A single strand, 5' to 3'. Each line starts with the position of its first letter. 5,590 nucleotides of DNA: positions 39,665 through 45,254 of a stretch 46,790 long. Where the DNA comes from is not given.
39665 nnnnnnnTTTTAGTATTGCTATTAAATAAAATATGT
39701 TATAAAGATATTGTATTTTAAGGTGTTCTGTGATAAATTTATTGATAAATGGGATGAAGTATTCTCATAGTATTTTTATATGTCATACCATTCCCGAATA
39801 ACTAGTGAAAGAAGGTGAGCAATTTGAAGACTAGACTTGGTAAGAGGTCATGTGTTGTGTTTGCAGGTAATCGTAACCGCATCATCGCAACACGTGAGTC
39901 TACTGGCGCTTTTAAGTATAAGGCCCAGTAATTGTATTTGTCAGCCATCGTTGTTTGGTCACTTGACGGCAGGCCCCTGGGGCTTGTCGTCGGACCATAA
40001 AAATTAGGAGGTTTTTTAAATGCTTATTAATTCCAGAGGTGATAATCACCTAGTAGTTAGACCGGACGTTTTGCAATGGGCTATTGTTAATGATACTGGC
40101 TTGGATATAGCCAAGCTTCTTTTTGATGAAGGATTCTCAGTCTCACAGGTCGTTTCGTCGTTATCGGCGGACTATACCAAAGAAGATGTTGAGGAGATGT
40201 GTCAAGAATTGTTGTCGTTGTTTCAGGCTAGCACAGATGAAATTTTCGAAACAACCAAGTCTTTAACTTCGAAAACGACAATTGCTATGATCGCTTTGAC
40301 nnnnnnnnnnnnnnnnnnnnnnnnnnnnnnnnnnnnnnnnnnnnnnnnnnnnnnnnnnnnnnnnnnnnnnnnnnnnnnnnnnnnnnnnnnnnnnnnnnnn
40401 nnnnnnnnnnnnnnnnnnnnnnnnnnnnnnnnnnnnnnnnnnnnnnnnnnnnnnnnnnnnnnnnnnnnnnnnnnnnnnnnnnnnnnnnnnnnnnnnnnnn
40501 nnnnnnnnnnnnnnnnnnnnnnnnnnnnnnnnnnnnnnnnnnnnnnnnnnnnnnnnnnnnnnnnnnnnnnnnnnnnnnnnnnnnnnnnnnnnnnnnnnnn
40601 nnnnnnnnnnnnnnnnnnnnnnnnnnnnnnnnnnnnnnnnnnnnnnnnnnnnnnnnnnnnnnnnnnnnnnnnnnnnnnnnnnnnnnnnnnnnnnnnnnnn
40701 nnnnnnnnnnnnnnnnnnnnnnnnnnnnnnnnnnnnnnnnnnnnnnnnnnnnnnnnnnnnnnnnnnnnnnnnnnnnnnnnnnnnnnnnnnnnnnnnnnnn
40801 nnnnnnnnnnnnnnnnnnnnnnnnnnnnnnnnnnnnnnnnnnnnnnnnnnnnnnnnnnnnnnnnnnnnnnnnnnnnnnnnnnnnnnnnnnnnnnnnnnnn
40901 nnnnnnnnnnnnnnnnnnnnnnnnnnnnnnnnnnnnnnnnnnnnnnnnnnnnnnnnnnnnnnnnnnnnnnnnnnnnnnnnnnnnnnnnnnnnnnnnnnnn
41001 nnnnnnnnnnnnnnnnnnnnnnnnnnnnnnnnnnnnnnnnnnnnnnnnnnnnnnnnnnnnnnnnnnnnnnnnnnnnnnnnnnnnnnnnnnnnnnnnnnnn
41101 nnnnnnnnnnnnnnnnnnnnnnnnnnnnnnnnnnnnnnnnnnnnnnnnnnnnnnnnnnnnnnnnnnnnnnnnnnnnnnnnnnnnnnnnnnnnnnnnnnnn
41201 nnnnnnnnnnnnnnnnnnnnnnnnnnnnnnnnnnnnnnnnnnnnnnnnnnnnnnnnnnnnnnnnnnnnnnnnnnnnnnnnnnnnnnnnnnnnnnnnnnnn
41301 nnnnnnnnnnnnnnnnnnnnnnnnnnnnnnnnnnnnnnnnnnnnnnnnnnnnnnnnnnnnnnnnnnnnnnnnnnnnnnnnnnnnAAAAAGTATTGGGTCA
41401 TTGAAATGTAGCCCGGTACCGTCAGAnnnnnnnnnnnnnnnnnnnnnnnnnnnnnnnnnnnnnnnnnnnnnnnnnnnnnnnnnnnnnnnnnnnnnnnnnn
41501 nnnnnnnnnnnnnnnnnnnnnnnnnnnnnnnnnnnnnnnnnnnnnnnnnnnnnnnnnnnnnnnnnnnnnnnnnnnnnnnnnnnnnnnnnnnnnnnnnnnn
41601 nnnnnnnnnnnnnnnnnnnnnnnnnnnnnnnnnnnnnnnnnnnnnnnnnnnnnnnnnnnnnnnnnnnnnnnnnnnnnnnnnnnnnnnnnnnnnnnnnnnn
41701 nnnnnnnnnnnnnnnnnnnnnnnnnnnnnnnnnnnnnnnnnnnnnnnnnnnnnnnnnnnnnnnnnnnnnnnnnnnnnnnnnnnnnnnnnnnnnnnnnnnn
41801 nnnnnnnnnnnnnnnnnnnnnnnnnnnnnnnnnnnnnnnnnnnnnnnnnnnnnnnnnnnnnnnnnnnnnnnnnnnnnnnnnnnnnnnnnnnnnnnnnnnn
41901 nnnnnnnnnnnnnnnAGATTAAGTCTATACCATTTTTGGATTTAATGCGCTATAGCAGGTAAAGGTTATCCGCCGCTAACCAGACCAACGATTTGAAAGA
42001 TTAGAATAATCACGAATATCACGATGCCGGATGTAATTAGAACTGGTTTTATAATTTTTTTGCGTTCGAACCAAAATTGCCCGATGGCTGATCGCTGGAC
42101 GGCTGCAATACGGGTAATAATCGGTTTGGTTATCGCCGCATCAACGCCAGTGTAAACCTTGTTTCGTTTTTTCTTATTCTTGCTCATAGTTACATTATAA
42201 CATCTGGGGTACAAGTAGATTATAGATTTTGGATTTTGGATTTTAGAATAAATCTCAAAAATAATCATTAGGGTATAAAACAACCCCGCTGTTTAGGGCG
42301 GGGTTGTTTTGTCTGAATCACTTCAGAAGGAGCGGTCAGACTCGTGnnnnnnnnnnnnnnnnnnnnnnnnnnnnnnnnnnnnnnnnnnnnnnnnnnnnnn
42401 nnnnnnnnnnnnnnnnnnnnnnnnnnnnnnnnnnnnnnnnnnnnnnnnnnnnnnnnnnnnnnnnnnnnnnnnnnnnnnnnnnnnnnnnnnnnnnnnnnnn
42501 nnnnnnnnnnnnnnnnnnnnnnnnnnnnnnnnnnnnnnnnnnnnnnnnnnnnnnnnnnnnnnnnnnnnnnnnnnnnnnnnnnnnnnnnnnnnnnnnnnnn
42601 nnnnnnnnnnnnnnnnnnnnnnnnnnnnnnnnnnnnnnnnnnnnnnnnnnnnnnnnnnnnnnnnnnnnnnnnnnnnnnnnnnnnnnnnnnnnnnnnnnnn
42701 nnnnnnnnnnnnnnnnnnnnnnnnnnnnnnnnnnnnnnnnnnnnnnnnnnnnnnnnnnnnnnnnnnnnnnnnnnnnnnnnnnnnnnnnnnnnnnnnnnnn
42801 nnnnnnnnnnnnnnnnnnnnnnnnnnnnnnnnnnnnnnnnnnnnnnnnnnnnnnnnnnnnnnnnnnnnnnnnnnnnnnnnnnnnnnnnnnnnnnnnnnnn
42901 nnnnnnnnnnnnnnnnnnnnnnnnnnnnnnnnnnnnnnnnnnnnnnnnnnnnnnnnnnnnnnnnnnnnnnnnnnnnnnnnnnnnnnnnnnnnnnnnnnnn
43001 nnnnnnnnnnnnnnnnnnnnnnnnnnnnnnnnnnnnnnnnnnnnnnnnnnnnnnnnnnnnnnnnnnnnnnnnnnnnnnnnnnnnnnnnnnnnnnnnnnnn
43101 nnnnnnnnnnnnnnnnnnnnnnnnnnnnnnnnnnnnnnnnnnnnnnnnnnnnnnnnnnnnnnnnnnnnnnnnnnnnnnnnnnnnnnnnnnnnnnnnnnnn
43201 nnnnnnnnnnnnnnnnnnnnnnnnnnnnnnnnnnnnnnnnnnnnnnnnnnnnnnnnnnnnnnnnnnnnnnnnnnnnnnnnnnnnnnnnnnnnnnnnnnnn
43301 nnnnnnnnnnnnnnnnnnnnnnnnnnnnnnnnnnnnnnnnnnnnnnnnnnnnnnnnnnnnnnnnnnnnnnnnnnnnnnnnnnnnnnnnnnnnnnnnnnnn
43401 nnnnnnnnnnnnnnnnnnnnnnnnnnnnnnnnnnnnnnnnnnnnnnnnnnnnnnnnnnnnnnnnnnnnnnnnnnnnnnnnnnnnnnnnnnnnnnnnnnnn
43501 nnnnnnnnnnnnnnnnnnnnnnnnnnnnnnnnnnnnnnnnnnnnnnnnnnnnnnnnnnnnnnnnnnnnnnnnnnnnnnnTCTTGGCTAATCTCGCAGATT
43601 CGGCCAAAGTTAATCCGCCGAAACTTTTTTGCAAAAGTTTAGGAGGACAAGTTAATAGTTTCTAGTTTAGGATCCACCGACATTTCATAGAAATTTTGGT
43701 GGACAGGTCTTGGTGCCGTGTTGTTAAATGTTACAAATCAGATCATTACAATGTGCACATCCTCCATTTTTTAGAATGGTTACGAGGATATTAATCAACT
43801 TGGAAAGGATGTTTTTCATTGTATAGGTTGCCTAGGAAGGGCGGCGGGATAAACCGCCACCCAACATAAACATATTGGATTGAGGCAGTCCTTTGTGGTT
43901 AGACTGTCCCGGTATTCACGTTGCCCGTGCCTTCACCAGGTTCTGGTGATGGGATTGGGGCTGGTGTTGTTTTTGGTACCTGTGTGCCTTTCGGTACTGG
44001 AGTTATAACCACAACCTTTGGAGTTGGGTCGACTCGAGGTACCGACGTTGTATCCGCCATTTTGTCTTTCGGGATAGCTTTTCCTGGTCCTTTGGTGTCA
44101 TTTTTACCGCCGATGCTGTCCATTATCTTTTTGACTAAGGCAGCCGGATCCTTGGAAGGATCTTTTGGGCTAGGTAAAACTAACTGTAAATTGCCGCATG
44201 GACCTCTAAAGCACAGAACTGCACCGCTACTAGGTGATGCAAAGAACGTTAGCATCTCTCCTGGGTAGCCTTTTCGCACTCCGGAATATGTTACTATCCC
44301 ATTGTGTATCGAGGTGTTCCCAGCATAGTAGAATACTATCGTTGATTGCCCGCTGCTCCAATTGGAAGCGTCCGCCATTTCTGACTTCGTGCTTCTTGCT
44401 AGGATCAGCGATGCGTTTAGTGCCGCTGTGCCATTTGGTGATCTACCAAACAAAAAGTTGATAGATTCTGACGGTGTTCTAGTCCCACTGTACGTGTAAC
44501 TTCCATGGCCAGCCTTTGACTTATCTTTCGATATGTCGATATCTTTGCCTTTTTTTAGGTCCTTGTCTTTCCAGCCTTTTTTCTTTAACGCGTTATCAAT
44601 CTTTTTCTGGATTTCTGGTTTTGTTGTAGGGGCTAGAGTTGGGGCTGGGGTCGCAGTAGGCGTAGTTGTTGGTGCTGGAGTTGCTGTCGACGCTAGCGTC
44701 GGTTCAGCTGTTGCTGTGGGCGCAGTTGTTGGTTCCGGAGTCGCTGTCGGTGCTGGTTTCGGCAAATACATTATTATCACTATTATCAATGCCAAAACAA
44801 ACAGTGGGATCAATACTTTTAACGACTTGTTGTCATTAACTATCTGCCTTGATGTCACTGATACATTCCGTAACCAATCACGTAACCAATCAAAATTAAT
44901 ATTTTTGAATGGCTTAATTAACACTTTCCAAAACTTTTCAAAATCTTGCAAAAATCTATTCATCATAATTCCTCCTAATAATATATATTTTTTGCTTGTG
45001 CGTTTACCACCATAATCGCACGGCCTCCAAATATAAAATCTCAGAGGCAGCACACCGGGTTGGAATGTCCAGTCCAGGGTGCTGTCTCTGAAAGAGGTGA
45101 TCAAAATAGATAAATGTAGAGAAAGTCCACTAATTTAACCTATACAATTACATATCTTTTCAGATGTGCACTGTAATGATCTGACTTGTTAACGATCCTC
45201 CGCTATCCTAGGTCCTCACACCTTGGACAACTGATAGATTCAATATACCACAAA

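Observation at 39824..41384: RRE-containing radical SAM/SPASM maturase preceded by a short basic peptide ORF and a GC-rich hairpin (candidate RiPP locus 2)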

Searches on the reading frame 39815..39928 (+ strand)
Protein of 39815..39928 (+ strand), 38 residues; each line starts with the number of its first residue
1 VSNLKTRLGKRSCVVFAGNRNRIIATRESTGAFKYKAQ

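Call 18: search_protein_families(library=ncbifam, proteins=[window:39815-39928:+], max_evalue=10)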
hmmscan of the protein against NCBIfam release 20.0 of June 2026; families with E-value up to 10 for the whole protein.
seq(38 aa): 0 families

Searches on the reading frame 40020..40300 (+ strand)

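Call 5: search_protein_families(library=ncbifam, proteins=[window:40020-40300:+], max_evalue=1)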
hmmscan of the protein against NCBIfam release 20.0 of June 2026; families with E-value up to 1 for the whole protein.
window:40020-40300:+ (93 aa): 1 family
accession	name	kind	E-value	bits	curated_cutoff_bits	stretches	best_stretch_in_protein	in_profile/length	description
TIGR00399.1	metG_C_term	equivalog_domain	0.074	12.9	116.65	1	31-59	62-90/139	methionine--tRNA ligase subunit beta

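Call 6: search_protein_families(library=pfam, proteins=[window:40020-40300:+], max_evalue=10)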
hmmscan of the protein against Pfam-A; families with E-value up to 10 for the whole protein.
window:40020-40300:+ (93 aa): 3 families
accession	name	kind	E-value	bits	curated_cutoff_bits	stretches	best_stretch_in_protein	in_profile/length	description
PF05402.18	PqqD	-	0.00077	20.2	23.4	1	23-67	15-57/67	Coenzyme PQQ synthesis protein D (PqqD)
PF03175.18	DNA_pol_B_2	-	0.059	12.7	25.8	1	49-92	140-182/468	DNA polymerase type B, organellar and viral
PF08542.16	Rep_fac_C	-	0.11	13.4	23.6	1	30-49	24-44/88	Replication factor C C-terminal domain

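Call 46: search_solved_structures(query=A4, max_evalue=10, show_alignments=3)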
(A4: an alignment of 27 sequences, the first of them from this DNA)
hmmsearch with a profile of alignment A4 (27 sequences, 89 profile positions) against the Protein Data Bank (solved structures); distinct sequences matched with E-value up to 10: 25.
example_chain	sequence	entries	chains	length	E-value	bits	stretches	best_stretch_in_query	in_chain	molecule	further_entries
3jqh_A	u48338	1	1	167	0.15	15.8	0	35-88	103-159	C-type lectin domain family 4 member M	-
8gac_A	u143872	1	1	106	0.49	14.1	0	29-81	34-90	CTLA-4 binder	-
6dmp_B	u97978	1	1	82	0.6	13.8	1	28-71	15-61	Designed orthogonal protein DHD13_XAAA_B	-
7qca_SB0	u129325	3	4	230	0.66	13.7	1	27-75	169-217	eS1 SB0 | eS1 | 40S ribosomal protein S1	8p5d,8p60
2lse_A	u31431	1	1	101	0.79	13.4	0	38-70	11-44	Four Helix Bundle Protein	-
2lvs_A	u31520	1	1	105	1.2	12.9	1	29-84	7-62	Putative uncharacterized protein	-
8tn1_A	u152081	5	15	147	1.2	12.8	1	29-85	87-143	De novo designed 4 helix bundles | De novo designed protein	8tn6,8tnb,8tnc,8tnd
8uzu_A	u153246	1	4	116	1.5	12.6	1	29-68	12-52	Group 1 truncated hemoglobin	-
5j2l_B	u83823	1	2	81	1.6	12.4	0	40-70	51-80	protein design 2L4HC2_11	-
5tgw_A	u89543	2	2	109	2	12.1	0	42-72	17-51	PS1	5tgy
1r86_A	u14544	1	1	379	2.1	12.1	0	13-35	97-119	Endo-1,4-beta-xylanase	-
9fk8_A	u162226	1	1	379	2.1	12.1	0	13-35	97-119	Endo-1,4-beta-xylanase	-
9fk1_A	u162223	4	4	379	2.2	12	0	13-35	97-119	Endo-1,4-beta-xylanase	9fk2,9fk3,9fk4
9fk9_A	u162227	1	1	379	2.3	12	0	13-35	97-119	Endo-1,4-beta-xylanase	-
1hiz_A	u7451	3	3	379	2.3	11.9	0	13-35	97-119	ENDO-1,4-BETA-XYLANASE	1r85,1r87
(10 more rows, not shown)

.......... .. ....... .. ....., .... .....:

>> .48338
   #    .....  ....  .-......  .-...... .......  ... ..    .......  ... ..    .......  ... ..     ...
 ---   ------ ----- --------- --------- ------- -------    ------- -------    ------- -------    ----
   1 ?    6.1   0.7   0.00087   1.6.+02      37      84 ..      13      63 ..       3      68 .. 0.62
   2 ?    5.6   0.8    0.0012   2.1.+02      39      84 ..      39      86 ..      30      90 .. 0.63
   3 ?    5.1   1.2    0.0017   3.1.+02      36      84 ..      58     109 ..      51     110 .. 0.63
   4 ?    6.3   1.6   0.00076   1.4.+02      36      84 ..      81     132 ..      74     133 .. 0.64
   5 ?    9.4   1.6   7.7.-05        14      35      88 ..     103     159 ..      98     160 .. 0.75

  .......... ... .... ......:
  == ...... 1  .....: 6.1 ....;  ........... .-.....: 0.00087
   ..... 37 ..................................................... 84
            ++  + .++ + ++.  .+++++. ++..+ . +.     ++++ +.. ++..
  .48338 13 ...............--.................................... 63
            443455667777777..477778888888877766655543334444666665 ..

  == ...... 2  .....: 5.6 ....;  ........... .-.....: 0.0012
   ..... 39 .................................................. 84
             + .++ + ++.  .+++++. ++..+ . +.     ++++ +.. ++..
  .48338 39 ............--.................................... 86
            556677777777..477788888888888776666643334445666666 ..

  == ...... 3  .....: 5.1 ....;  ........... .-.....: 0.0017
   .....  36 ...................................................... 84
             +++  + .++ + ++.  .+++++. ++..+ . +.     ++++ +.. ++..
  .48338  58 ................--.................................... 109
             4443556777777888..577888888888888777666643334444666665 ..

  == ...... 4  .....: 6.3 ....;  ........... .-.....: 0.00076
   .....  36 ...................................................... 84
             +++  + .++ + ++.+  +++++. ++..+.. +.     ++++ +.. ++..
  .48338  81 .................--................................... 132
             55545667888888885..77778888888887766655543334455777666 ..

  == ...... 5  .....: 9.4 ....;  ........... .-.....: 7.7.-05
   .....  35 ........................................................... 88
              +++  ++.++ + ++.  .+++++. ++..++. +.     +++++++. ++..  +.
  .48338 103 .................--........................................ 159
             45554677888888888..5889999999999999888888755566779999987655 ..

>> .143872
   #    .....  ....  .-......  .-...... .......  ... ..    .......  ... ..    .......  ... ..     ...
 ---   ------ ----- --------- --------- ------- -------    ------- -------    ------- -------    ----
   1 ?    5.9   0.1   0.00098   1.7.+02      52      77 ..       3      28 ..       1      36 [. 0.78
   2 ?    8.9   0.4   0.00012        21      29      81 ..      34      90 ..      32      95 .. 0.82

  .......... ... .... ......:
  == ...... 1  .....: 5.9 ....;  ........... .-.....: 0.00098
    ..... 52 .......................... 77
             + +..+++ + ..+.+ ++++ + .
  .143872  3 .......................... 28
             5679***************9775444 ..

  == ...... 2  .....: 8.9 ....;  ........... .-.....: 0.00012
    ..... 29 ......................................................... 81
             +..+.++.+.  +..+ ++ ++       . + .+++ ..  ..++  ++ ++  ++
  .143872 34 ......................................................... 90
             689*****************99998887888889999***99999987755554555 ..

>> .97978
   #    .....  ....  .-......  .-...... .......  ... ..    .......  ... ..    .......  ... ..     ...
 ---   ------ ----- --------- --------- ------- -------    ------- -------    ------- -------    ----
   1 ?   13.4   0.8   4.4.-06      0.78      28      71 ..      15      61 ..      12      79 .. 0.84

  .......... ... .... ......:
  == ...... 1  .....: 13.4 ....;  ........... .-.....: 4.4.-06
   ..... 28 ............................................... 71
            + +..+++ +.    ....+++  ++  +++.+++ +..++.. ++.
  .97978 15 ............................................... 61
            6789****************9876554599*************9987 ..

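Call 47: search_protein_families(library=pfam, alignment_id=A4, max_evalue=0.1)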
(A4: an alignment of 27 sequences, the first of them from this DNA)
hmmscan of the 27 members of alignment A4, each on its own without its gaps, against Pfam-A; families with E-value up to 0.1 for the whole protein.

A. member 1, seq(88 aa): 1 family
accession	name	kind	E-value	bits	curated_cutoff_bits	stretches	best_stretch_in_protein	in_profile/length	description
PF05402.18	PqqD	-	0.00067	20.4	23.4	1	23-67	15-57/67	Coenzyme PQQ synthesis protein D (PqqD)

B. families by the number of members that match (of 27 scanned): 12 families
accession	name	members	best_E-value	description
PF05402.18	PqqD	3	0.00067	Coenzyme PQQ synthesis protein D (PqqD)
PF04255.20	DUF433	2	0.0063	Protein of unknown function (DUF433)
PF17470.7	Gp45_2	2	0.02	Phage gene product 45.2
PF23653.1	DUF7149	1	0.00054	Domain of unknown function (DUF7149)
PF08869.16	XisI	1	0.012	XisI protein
PF20529.3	DUF6744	1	0.024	Family of unknown function (DUF6744)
PF04209.19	HgmA_C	1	0.027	Homogentisate 1,2-dioxygenase C-terminal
PF11707.13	Npa1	1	0.055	Ribosome 60S biogenesis N-terminal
PF21680.2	GIDA_C_1st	1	0.06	tRNA modifying enzyme MnmG/GidA C-terminal helical domain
PF03298.18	Stanniocalcin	1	0.07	Stanniocalcin family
PF03200.22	Glyco_hydro_63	1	0.082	Glycosyl hydrolase family 63 C-terminal domain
PF18833.7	TPR_22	1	0.091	Tetratricopeptide repeat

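Call 58: predict_structure(alignment_id=A4)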
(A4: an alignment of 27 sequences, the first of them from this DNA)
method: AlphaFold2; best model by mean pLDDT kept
length: 88 residues; sequences in the alignment: 27
mean_pLDDT: 86.2   pTM: 0.72
mean pLDDT of the five models: 86.2, 85.6, 83.3, 82.9, 80.7
residues with pLDDT >= 90: 57; 70-90: 12; 50-70: 19; < 50: 0
segments of 3 or more residues with pLDDT < 50: none
pLDDT, mean of each block of 10 residues (from residue 1): 96 91 96 95 90 92 90 60 61
secondary structure, 60 per line:
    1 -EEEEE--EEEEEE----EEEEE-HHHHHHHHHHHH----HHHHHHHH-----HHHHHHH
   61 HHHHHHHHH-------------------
elements in order: E2-6 E9-14 E19-23 H25-36 H41-48 H54-69

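Call 61: fold_search(model_id=the predicted structure, library=pdb)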
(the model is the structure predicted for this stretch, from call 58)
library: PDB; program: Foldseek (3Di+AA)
matches with E <= 10: 279; with E <= 0.001: 0
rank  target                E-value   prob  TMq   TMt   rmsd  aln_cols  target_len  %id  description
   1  5why_A                4.6e-03  1.00  0.62  0.15   2.4        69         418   20  Structural Insights into Thioether Bond Formation in the Biosynthesis of Sactipeptides (released 2017-07-26)
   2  5why_B                7.2e-03  1.00  0.64  0.15   2.2        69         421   22  Structural Insights into Thioether Bond Formation in the Biosynthesis of Sactipeptides (released 2017-07-26)
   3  5wgg_A                1.5e-02  1.00  0.63  0.14   2.4        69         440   20  Structural Insights into Thioether Bond Formation in the Biosynthesis of Sactipeptides (released 2017-07-26)
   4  5v1u_B                1.6e-02  1.00  0.56  0.57   3.1        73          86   18  TbiB1 in Complex with the TbiA(beta) Leader Peptide (released 2018-09-05)
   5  5v1u_A                3.9e-02  1.00  0.57  0.59   3.0        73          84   18  TbiB1 in Complex with the TbiA(beta) Leader Peptide (released 2018-09-05)
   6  5v1v_A                3.9e-02  1.00  0.52  0.52   3.0        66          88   20  TbiB1 in Complex with the TbiA(alpha) Leader Peptide (released 2018-09-05)
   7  6jx3_B                5.7e-02  0.99  0.55  0.57   3.3        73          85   20  Lasso peptide synthetase B1 complexed with the leader peptide (released 2019-06-26)
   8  5v1u_C                1.2e-01  0.98  0.55  0.57   3.3        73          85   18  TbiB1 in Complex with the TbiA(beta) Leader Peptide (released 2018-09-05)
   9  5v1u_D                1.3e-01  0.97  0.54  0.57   3.4        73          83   18  TbiB1 in Complex with the TbiA(beta) Leader Peptide (released 2018-09-05)
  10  7bca_A                2.2e-01  0.92  0.40  0.38   2.4        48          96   23  Crystal structure of the HTH DNA binding protein ArdK from R388 plasmid bound to a direct-repeat DNA element (released 2022-07-13)
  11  7bbq                  3.1e-01  0.54  0.37  0.35   9.3        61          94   20  Crystal structure of the HTH DNA binding protein ArdK from R388 plasmid. Apo form. (released 2022-07-13)
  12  5clv_I                4.3e-01  0.84  0.40  0.53   2.5        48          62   19  Crystal Structure of KorA-operator DNA complex (KorA-OA) (released 2016-04-06)
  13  5cm3_A                4.9e-01  0.63  0.42  0.39   7.3        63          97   17  Crystal Structure of KorA, a plasmid-encoded, global transcription regulator (released 2016-04-06)
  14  5clv_M                5.2e-01  0.80  0.40  0.51   2.4        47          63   19  Crystal Structure of KorA-operator DNA complex (KorA-OA) (released 2016-04-06)
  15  5ckt_A                5.2e-01  0.66  0.44  0.40  10.1        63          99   17  Crystal Structure of KorA, a plasmid-encoded, global transcription regulator (released 2016-04-06)
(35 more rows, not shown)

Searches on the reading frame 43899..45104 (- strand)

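Call 4: search_protein_families(library=pfam, proteins=[window:43899-45104:-], max_evalue=0.01)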
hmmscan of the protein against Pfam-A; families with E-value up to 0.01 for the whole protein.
window:43899-45104:- (401 aa): 1 family
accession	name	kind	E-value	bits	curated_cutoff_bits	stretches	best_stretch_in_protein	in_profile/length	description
PF21827.1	New_glue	-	2.1e-05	24.6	31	1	101-178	4-82/94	New glue protein family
